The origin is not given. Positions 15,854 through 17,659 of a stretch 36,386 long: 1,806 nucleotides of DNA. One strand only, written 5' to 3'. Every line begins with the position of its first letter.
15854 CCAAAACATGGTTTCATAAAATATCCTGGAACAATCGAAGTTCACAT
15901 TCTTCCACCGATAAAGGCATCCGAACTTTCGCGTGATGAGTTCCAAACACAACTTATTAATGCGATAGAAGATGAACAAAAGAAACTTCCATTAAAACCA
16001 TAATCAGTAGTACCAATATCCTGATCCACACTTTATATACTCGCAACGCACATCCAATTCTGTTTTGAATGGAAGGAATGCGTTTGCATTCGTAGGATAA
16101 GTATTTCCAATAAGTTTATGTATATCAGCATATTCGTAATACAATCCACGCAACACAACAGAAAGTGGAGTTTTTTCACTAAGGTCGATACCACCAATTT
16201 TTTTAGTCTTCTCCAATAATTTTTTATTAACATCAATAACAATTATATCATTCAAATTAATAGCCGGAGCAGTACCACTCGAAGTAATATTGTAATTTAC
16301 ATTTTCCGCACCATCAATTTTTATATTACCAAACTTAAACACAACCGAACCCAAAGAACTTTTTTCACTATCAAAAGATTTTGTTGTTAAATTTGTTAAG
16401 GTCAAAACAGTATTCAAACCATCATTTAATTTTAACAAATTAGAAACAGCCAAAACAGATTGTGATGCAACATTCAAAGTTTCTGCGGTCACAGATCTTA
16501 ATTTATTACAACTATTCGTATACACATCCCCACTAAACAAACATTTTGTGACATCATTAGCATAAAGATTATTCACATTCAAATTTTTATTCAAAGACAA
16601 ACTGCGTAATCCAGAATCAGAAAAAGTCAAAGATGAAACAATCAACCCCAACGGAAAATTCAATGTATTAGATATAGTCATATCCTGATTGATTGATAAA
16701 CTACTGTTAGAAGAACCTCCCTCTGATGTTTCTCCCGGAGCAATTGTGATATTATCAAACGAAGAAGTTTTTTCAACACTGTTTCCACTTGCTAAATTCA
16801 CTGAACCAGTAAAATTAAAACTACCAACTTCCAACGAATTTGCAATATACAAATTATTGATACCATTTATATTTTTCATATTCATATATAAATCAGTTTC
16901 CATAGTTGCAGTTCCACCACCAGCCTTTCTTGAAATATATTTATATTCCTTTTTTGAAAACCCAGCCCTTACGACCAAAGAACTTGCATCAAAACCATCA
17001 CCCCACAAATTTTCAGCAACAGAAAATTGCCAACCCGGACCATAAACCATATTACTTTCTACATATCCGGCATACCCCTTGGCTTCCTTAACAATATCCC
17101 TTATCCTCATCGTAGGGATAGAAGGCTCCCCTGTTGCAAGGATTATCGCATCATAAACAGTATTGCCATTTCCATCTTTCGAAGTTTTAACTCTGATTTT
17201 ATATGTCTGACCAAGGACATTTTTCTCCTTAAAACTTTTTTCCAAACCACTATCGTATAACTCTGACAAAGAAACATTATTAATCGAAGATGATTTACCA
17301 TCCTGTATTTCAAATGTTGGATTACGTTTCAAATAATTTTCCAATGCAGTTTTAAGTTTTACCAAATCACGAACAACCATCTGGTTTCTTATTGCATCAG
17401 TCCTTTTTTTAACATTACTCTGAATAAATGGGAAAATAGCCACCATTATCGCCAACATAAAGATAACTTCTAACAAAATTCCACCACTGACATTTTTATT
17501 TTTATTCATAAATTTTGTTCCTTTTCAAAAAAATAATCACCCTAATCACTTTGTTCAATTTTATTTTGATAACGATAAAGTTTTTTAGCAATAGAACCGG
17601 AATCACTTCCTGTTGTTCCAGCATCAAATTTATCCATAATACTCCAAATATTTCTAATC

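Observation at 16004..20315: Operon of three paralogous giant (451/471/501 aa) prepilin-like proteins with no assembly machinery nearby: candidate novel fibre or pseudopilus system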

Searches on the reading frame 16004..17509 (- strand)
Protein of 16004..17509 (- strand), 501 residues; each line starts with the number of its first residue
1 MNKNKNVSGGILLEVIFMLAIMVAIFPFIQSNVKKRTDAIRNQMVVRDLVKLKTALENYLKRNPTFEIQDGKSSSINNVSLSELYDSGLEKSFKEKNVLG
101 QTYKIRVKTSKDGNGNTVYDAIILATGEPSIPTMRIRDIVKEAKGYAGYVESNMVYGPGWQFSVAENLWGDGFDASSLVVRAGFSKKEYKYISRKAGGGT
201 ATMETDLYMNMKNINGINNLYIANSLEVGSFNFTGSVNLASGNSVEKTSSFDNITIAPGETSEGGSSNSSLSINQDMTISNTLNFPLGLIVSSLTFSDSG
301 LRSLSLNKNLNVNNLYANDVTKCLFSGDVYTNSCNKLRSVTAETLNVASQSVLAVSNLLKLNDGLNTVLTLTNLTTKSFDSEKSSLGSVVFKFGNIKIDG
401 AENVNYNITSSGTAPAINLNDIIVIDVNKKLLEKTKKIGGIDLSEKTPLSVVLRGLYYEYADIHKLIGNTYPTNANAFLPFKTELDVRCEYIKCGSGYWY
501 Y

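Call 3: search_protein_families(library=pfam, proteins=[window:16004-17509:-], max_evalue=1)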
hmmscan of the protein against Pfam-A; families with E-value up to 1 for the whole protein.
window:16004-17509:- (501 aa): 0 families

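Call 4: search_protein_families(library=ncbifam, proteins=[window:16004-17509:-], max_evalue=1)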
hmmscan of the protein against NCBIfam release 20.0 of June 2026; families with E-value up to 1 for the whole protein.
window:16004-17509:- (501 aa): 1 family
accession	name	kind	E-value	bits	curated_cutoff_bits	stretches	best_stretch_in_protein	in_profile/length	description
NF041014.1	pilin_ComGG_2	equivalog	0.0016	19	40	1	5-42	1-38/101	competence type IV pilus minor pilin ComGG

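Call 6: find_homologous_proteins(query=window:16004-17509:-)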
Query window:16004-17509:- (501 aa): 28 proteins with E <= 0.001 among 8000 candidates.
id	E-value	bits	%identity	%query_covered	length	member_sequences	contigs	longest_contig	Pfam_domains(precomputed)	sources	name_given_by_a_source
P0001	0.0e+0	1084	100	100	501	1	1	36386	-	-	-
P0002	3.6e-224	763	69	100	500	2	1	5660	-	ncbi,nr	ncbi:MAG: hypothetical protein IJ638_03060 [Alphaproteobacteria bacterium]|nr:hypothetical protein [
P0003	1.8e-154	533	54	100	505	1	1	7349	PF04917.18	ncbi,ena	-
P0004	1.4e-137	478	50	100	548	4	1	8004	-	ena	-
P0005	2.0e-132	461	49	98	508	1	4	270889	-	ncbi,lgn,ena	-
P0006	1.1e-123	432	46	100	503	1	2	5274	PF04917.18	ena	-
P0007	4.0e-121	423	48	100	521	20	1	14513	-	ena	-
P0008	7.6e-106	373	45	100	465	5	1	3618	-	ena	-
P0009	2.6e-102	361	43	100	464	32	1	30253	-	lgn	-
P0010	3.2e-102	361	47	93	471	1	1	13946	-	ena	-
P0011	2.1e-100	355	44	100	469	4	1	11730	-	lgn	-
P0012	4.3e-99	351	44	100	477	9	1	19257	-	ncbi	-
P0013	1.8e-93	332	41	100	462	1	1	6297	-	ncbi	-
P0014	7.1e-90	320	40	100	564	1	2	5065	PF04917.18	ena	-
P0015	1.0e-86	310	40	100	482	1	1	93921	-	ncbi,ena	-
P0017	3.5e-84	302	41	95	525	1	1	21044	-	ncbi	-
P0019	4.2e-76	275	36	99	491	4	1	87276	-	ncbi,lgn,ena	-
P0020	5.0e-75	271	37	98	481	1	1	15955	-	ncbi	ncbi:MAG: hypothetical protein ACI4N3_01820 [Alphaproteobacteria bacterium]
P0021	1.2e-74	270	37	96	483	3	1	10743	-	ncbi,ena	-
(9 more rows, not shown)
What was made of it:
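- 16004..17509 (-): P3, 501 aa. The most PilV-like of the three, with Glu at +5. 28 homologues (call 6).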

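Call 9: find_encoding_contigs(protein=P0005, flank=10000, max_places=3)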
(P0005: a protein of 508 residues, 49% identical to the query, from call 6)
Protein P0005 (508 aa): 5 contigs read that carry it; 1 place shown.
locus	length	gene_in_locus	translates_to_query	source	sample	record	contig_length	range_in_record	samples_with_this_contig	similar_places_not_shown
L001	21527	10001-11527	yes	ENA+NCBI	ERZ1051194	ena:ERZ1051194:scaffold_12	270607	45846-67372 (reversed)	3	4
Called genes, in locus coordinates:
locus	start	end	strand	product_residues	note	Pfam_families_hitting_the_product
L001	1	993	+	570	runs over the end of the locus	PF21710:Spt6_S1 (faint), PF13509:S1_2 (faint), PF00575:S1, PF24682:OB_RRP5 (faint), PF00575:S1, PF23459:S1_RRP5 (weak), PF00575:S1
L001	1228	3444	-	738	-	-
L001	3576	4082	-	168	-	-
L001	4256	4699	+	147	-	PF04519:Bactofilin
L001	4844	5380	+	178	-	PF01713:Smr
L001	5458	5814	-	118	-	PF11969:DcpS_C, PF01230:HIT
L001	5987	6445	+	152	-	PF13560:HTH_31 (weak), PF01381:HTH_3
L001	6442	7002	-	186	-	-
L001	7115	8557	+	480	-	-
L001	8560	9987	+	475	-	-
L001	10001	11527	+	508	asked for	-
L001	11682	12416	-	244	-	PF01553:Acyltransferase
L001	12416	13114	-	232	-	PF02698:DUF218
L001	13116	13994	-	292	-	PF02687:FtsX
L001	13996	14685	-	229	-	PF00005:ABC_tran, PF13175:AAA_15 (faint), PF13304:AAA_21 (faint)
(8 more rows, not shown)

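Call 10: find_encoding_contigs(protein=P0015, flank=10000, max_places=2)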
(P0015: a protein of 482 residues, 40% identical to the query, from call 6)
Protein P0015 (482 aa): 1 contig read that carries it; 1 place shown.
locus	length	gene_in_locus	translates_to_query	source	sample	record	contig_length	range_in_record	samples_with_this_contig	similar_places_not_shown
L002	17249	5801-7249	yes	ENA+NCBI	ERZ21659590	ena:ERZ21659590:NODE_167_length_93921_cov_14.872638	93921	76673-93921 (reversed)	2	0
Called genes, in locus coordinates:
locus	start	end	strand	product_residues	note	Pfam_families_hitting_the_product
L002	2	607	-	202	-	?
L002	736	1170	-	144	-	PF11154:DUF2934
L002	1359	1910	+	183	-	PF01713:Smr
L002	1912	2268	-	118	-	PF11969:DcpS_C, PF01230:HIT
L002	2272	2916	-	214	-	-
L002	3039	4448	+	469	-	-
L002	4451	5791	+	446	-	-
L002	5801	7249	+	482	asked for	-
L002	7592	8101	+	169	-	-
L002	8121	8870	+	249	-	-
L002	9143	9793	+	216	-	PF00440:TetR_N, PF09209:CecR_C (weak)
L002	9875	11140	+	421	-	PF03349:Toluene_X, PF13568:OMP_b-brl_2 (faint)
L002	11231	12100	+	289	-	-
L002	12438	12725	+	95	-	PF02686:GatC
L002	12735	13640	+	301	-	PF07549:Sec_GG, PF02355:SecD_SecF_C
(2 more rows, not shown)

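Call 12: find_related_loci(query=A1, collection=genome_contigs, flank=10000)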
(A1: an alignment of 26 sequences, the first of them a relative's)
Query A1 (501 aa) in genome_contigs; peptide patterns used: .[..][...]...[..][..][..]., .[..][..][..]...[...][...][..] (x = any residue, [..] = any of these).
107 stretches matched a pattern; 14 encode a relative of the query (tblastn E <= 1e-3); 13 distinct loci.
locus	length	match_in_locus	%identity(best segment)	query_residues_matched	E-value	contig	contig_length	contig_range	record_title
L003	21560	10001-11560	48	1-500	5e-135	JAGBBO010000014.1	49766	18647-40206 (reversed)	MAG: Alphaproteobacteria bacterium isolate RGIG8969 Water_deer_Rectum-2__c70721, whole genome shotgun sequence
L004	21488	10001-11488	49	1-491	1e-145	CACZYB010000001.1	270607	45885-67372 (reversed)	MAG: uncultured proteobacterium isolate RUG13061 genome assembly, contig: RUG13061_asm_1, whole genome shotgun sequence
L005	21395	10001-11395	45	1-501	4e-119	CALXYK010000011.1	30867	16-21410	MAG: uncultured Alphaproteobacteria bacterium isolate E20__bin364 genome assembly, contig: E20__k127_5060143, whole geno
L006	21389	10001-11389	43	1-500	7e-115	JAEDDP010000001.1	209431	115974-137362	MAG: Alphaproteobacteria bacterium isolate MAG035 NODE_15_length_209431_cov_7.402763, whole genome shotgun sequence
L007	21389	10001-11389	39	4-501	2e-95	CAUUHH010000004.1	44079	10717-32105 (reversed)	MAG TPA_asm: uncultured Alphaproteobacteria bacterium isolate ERR10228860_bin.11_MetaWRAP_v1.3_MAG genome assembly, cont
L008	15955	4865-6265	37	5-494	3e-87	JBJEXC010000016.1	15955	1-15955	MAG: Alphaproteobacteria bacterium isolate LOHA32_bin.034 NODE_2019_length_15955_cov_8.014780, whole genome shotgun sequ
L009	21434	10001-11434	36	1-494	2e-86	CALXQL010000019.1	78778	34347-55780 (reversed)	MAG: uncultured Alphaproteobacteria bacterium isolate E19__bin253 genome assembly, contig: E19__k127_8836425, whole geno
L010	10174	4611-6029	35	1-494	2e-83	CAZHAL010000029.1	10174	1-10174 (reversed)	MAG TPA_asm: uncultured Bacteroidales bacterium isolate SRP199465_co2_466 genome assembly, contig: NODE_20851_length_101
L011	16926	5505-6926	36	1-494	6e-83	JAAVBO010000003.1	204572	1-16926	MAG: bacterium isolate Mgla_MAG_30-bin_7 c_000000006231, whole genome shotgun sequence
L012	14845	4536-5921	35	3-500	7e-82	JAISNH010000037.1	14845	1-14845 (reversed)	MAG: Rickettsiales bacterium isolate Im510_bin77 k119_2893046, whole genome shotgun sequence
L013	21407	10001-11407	35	6-494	7e-79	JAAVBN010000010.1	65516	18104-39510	MAG: bacterium isolate Mgla_MAG_18-bin_5 c_000000033092, whole genome shotgun sequence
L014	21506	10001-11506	35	1-501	1e-73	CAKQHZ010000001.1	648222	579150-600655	MAG: uncultured Alphaproteobacteria bacterium isolate REFINED_METABAT215_TOP10_CONTIGS_1500_ASSEMBLY_K77_MERGED__Hadza_M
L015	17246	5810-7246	40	1-501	4e-92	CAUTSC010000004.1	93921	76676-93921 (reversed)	MAG TPA_asm: uncultured proteobacterium isolate ERR10228863_bin.48_MetaWRAP_v1.3_MAG genome assembly, contig: ERZ2165959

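Call 15: search_solved_structures(query=A1, max_evalue=10, show_alignments=3)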
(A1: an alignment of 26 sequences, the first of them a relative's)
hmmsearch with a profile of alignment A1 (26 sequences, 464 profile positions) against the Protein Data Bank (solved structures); distinct sequences matched with E-value up to 10: 0.
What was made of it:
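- Tried and rejected: PDB sequence search with the shallow profile A1 found nothing (call 15).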

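Call 16: search_protein_families(library=pfam, alignment_id=A1, max_evalue=0.1)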
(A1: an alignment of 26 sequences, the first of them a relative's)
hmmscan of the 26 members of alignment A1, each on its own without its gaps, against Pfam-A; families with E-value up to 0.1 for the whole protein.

A. member 1, P0001 (501 aa): 0 families

B. families by the number of members that match (of 26 scanned): 8 families
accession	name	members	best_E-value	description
PF04917.17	Shufflon_N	6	3.2e-08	Bacterial shufflon protein, N-terminal constant region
PF07992.20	Pyr_redox_2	2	0.029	Pyridine nucleotide-disulphide oxidoreductase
PF16581.11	HIGH_NTase1_ass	1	0.0036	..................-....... C-terminal region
PF18011.7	Catalase_C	1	0.0073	C-terminal domain found in long catalases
PF16306.11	DUF4948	1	0.014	Domain of unknown function (DUF4948)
PF19116.6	DUF5801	1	0.061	Domain of unknown function (DUF5801)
PF07419.17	PilM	1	0.088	PilM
PF00141.28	peroxidase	1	0.098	Peroxidase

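Call 18: search_protein_families(library=pfam, proteins=[P0003, P0006, P0014, P0004, P0005, P0007], max_evalue=0.1)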
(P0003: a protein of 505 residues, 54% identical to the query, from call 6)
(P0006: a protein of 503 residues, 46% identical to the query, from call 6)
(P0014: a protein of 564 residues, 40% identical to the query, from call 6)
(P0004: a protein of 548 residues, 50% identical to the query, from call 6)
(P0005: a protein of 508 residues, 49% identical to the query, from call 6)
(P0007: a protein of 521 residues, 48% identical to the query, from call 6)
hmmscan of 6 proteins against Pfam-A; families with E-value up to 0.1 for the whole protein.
P0003 (505 aa): 2 families
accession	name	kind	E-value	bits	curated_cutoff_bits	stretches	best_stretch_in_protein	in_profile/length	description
PF04917.17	Shufflon_N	-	2.2e-05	24.6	27.5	1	76-213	48-193/324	Bacterial shufflon protein, N-terminal constant region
PF18011.7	Catalase_C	-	0.0073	16.4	24.6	1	82-129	26-73/150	C-terminal domain found in long catalases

P0006 (503 aa): 1 family
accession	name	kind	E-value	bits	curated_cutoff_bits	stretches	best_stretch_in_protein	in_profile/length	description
PF04917.17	Shufflon_N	-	3.2e-08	33.9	27.5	1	76-251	48-227/324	Bacterial shufflon protein, N-terminal constant region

P0014 (564 aa): 2 families
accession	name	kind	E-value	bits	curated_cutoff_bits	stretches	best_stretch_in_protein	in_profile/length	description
PF04917.17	Shufflon_N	-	1.2e-06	28.7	27.5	1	52-265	17-221/324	Bacterial shufflon protein, N-terminal constant region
PF19116.6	DUF5801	-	0.061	14.1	27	0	358-424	73-136/137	Domain of unknown function (DUF5801)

P0004 (548 aa): 0 families

P0005 (508 aa): 1 family
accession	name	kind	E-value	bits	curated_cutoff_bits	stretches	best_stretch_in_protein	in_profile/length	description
PF07992.20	Pyr_redox_2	-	0.045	13.6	26.1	0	52-126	42-113/291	Pyridine nucleotide-disulphide oxidoreductase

P0007 (521 aa): 0 families
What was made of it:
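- On PilV / Shufflon_N (PF04917): Orthologues P0006 (33.9 bits) and P0014 (28.7 bits) exceed the 27.5-bit cut-off (call 18).
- Shufflon_N hits 6 of 26 P3 orthologues, 2 above threshold (calls 16, 18).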

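Call 28: search_protein_representatives(alignment_id=A1)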
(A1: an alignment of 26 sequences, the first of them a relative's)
Query: 26 sequences, 464 profile positions. Proteins with E-value up to 0.001 (for the whole library): 219; up to 1e-10: 81; up to 1e-30: 29. The best 150 are listed.
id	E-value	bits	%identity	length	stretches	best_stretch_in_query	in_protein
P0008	4.8e-191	652.4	-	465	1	1-464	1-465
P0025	8.2e-178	608.8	-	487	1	1-462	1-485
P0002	7.6e-176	602.3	-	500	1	1-464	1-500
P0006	9.3e-175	598.7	-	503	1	1-464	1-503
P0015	5.2e-165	566.5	-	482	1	2-464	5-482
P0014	1.8e-158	545.0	-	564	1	2-463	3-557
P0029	5.4e-152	523.6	-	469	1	3-463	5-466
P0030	3.2e-151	521.1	-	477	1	4-464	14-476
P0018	2.5e-150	518.1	-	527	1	1-463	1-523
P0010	1.3e-145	502.6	-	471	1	1-430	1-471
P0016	7.8e-141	486.8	-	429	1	23-464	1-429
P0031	2.4e-127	442.4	-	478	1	5-459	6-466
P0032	1.7e-122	426.4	-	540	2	80-455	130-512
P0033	2.0e-113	396.5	-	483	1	4-458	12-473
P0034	7.4e-109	381.4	-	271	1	2-251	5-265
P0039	6.7e-47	177.2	-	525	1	2-431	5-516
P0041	1.0e-36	143.5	-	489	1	2-422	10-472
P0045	6.5e-34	134.3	-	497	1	9-401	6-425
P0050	6.9e-27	111.2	-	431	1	5-286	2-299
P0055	4.7e-22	95.2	-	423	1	5-341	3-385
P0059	1.4e-18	83.8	-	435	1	7-365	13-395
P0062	3.8e-18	82.4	-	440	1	4-259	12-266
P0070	1.4e-15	73.9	-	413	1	7-348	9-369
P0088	4.4e-12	62.4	-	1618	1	8-352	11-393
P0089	4.4e-12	62.4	-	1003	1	3-388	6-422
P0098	4.6e-11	59.0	-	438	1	5-334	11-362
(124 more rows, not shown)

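Call 29: search_protein_families(library=pfam, proteins=[P0039, P0041, P0045, P0050, P0055, P0059, P0062, P0070, P0089, P0098], max_evalue=0.01)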
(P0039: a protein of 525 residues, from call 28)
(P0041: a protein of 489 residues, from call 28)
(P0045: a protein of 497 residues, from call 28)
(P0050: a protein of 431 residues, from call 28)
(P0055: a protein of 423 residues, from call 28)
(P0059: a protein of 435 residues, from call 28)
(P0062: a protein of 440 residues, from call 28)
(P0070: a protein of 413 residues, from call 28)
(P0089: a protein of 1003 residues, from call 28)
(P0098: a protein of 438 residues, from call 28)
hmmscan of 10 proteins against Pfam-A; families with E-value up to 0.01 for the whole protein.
P0039 (525 aa): 0 families

P0041 (489 aa): 0 families

P0045 (497 aa): 0 families

P0050 (431 aa): 1 family
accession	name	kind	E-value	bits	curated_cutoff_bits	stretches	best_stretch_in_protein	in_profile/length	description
PF04917.17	Shufflon_N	-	2.8e-11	44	27.5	1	44-251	13-227/324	Bacterial shufflon protein, N-terminal constant region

P0055 (423 aa): 1 family
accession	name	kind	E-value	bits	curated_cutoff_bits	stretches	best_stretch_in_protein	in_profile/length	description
PF07963.17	N_methyl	-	0.009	16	21.2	0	2-23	1-22/27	Prokaryotic N-terminal methylation motif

P0059 (435 aa): 0 families

P0062 (440 aa): 0 families

P0070 (413 aa): 0 families

P0089 (1003 aa): 2 families
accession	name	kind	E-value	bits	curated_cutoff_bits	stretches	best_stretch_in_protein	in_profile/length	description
PF04790.18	Sarcoglycan_1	-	1.6e-05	24.8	32.5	1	328-377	164-217/259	Sarcoglycan complex subunit protein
PF10106.14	DUF2345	-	0.00053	20.3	30.7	1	337-410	35-111/151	Uncharacterized protein conserved in bacteria (DUF2345)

P0098 (438 aa): 0 families

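Call 30: predict_structure(alignment_id=A1)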
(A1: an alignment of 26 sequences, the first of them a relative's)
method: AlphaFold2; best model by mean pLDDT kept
length: 501 residues; sequences in the alignment: 26
mean_pLDDT: 57.4   pTM: 0.38
mean pLDDT of the five models: 57.4, 54.5, 54.2, 53.5, 53.3
residues with pLDDT >= 90: 0; 70-90: 189; 50-70: 65; < 50: 247
segments of 3 or more residues with pLDDT < 50: 185-417, 495-501
pLDDT, mean of each block of 10 residues (from residue 1): 53 78 78 80 86 84 65 74 86 87 84 63 82 82 80 71 66 81 48 36 36 36 37 33 37 37 38 35 38 35 33 35 40 37 37 35 40 42 44 45 43 46 70 79 77 80 83 64 66 48 49
secondary structure, 60 per line:
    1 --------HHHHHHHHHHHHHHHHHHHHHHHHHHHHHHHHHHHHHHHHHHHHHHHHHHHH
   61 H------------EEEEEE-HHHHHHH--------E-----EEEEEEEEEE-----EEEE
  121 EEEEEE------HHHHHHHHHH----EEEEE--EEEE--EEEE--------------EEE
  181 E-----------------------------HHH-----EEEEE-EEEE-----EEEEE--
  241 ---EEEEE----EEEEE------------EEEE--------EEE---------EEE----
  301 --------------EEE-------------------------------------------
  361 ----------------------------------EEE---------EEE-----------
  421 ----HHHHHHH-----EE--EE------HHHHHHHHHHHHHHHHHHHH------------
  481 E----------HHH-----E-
elements in order: H9-61 E74-79 H81-87 E102-111 E117-126 H133-142 E147-151 E154-157 E160-163 E178-181 E219-223 E225-228 E234-238 E244-248 E253-257 E270-273 E282-284 E294-296 E315-317 E395-397 E407-409 H425-431 H449-468
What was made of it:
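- Tried and rejected: The first model, built on 26 sequences, was too poor (pLDDT 57, call 30).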

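Call 33: find_encoding_contigs(protein=P0050, flank=10000, max_places=3)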
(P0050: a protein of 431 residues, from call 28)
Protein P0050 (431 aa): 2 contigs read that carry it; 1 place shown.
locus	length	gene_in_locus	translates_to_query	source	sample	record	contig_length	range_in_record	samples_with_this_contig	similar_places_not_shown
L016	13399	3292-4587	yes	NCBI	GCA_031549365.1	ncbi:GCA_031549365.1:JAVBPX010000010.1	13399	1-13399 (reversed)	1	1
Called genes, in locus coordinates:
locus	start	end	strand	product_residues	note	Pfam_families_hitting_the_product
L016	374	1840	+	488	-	-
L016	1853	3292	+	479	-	-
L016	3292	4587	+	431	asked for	PF04917:Shufflon_N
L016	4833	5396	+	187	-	PF08207:EFP_N, PF01132:EFP, PF09285:Elong-fact-P_C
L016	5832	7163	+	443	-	-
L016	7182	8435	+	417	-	PF12704:MacB_PCD, PF02687:FtsX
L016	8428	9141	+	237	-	PF02463:SMC_N (faint), PF00005:ABC_tran, PF13304:AAA_21 (faint)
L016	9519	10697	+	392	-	PF00768:Peptidase_S11, PF13354:Beta-lactamase2, PF07943:PBP5_C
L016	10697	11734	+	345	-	PF13177:DNA_pol3_delta2, PF00004:AAA (weak)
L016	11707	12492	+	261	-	PF01026:TatD_DNase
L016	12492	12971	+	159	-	PF01668:SmpB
